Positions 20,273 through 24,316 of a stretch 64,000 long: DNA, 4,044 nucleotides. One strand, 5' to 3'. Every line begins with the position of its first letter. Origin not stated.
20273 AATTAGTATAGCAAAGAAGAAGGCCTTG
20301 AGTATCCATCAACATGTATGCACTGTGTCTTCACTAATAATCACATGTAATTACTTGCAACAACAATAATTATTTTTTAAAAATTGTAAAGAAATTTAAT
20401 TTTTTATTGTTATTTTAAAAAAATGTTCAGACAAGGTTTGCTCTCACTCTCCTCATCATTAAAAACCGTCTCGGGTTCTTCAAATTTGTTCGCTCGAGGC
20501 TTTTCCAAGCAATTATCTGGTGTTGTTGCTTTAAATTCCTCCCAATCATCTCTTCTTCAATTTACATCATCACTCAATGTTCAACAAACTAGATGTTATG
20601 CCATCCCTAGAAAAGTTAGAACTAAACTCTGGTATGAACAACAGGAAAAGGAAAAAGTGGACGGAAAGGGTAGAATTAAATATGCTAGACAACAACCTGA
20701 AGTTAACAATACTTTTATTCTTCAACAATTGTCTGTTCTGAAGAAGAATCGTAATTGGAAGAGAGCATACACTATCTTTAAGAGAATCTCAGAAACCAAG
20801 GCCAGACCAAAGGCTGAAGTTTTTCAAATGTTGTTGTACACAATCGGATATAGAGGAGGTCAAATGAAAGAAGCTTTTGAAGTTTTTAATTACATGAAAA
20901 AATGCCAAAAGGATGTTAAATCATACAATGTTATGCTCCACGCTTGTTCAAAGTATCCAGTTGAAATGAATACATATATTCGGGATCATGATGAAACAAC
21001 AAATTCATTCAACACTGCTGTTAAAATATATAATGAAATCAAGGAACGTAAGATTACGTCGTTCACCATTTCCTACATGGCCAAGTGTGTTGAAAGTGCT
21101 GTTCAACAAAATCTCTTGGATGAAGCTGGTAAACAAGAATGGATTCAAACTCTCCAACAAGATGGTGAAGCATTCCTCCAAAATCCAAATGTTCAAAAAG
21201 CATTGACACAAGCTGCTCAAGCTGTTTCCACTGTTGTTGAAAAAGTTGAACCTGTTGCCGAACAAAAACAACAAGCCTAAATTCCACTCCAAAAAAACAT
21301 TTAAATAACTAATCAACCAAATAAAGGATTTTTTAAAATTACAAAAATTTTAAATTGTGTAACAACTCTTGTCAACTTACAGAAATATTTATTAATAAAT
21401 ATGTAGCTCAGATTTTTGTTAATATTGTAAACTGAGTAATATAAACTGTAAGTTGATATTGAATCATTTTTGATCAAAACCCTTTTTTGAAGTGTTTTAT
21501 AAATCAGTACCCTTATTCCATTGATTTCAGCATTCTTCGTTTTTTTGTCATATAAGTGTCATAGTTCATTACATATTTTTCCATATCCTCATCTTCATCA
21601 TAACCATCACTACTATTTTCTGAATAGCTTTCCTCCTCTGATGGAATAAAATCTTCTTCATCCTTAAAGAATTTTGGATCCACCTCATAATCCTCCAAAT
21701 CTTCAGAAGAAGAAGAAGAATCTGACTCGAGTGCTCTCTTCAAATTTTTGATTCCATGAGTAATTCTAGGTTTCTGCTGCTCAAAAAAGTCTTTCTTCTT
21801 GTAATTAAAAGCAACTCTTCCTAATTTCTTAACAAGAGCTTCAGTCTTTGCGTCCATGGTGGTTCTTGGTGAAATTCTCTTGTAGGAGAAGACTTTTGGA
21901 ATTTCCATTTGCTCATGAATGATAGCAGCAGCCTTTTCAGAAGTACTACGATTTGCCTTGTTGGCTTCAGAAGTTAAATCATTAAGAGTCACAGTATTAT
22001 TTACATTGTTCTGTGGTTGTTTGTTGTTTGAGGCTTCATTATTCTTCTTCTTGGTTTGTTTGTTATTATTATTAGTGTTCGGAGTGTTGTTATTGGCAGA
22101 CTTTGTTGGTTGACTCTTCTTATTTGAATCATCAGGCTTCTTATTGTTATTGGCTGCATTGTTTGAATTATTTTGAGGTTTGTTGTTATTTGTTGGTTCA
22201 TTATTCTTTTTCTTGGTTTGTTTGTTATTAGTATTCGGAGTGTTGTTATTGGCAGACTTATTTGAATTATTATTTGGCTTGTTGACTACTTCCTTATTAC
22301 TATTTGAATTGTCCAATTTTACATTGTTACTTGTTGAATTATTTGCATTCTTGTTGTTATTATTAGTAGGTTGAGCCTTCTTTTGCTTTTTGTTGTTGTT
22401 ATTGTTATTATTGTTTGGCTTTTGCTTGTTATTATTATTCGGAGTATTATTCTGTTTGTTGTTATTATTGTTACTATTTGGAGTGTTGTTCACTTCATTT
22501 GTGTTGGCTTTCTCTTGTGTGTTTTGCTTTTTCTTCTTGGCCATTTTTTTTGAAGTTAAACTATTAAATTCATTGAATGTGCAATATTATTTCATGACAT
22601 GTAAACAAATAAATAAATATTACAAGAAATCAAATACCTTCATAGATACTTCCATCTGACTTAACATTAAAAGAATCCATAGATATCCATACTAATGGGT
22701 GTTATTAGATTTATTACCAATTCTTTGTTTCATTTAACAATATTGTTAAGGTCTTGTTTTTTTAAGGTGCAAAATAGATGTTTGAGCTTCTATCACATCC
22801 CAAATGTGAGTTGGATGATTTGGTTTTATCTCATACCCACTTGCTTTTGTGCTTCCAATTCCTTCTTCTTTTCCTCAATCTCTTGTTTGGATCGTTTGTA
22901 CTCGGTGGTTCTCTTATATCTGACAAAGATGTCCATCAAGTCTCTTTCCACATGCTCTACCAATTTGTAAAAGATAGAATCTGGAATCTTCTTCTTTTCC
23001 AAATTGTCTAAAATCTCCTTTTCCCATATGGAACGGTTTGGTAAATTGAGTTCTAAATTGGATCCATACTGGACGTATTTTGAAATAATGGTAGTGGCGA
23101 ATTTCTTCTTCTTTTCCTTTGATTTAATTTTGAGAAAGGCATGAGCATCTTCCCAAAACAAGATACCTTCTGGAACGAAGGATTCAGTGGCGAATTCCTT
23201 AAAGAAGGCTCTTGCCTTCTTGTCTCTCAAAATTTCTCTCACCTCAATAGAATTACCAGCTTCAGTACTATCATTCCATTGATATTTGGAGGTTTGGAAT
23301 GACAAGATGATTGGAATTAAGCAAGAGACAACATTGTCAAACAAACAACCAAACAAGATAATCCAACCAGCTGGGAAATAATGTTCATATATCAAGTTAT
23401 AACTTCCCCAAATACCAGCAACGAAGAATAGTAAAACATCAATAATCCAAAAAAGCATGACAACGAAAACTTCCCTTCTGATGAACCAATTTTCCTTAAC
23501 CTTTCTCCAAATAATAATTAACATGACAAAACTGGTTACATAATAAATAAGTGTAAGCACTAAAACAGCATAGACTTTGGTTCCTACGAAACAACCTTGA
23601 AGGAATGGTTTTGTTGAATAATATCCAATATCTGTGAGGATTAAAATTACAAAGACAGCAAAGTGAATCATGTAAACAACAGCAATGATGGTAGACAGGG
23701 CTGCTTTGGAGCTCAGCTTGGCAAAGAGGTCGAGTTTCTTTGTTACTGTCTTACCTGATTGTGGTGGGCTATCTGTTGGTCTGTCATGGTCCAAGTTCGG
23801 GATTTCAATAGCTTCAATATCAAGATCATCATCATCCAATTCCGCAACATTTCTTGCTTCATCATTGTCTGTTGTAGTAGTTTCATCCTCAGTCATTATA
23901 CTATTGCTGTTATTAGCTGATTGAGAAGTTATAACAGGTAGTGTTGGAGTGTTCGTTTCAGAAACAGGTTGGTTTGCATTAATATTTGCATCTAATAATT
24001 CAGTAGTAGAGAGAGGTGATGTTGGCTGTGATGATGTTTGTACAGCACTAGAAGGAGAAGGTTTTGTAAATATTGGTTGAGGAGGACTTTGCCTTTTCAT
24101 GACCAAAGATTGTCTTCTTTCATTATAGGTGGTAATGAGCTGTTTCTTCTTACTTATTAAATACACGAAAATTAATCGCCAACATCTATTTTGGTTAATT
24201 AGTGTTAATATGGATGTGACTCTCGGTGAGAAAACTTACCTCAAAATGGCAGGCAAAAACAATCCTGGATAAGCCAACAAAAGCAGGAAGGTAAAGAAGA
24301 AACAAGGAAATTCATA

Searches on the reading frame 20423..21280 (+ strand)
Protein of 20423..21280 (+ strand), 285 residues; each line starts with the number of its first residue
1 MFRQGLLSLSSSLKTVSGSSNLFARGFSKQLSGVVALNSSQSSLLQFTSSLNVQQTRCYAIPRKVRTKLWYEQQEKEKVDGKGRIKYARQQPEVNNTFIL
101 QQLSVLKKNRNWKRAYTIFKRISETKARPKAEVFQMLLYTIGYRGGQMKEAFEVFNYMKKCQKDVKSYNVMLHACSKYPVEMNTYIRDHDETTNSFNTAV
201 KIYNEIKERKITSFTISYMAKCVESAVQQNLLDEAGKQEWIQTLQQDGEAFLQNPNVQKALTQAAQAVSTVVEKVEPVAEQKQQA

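Call 7: search_protein_families(library=pfam, proteins=[window:20423-21280:+], max_evalue=0.01)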
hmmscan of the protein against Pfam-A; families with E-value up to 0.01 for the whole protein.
window:20423-21280:+ (285 aa): 3 families
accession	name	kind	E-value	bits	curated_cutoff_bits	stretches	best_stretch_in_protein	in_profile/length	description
PF13041.12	PPR_2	-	1.6e-08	34.9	30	1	146-177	17-50/50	PPR repeat family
PF01535.26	PPR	-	1.9e-06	28.1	25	0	144-161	12-29/31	PPR repeat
PF13812.12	PPR_3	-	5.4e-06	26.8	25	0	103-142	22-61/63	Pentatricopeptide repeat domain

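Call 37: search_protein_families(library=pfam, proteins=[P0035], max_evalue=0.001)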
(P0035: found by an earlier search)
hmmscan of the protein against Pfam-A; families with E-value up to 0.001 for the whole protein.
P0035 (461 aa): 2 families
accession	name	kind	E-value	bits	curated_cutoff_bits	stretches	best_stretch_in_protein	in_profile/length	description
PF23106.1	EGF_Teneurin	-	2.2e-05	24.8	24.3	1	308-332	5-28/30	Teneurin-like EGF domain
PF07974.19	EGF_2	-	0.00043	21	22.1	1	305-331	5-32/32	EGF-like domain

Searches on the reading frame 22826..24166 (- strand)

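Call 31: search_protein_families(library=pfam, proteins=[window:22826-24166:-], max_evalue=0.001)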
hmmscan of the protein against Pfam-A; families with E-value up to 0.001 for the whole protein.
window:22826-24166:- (446 aa): 1 family
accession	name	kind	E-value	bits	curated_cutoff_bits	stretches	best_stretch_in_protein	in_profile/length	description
PF00615.24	RGS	-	4.7e-12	46.8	23.9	1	310-425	3-116/117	Regulator of G protein signaling domain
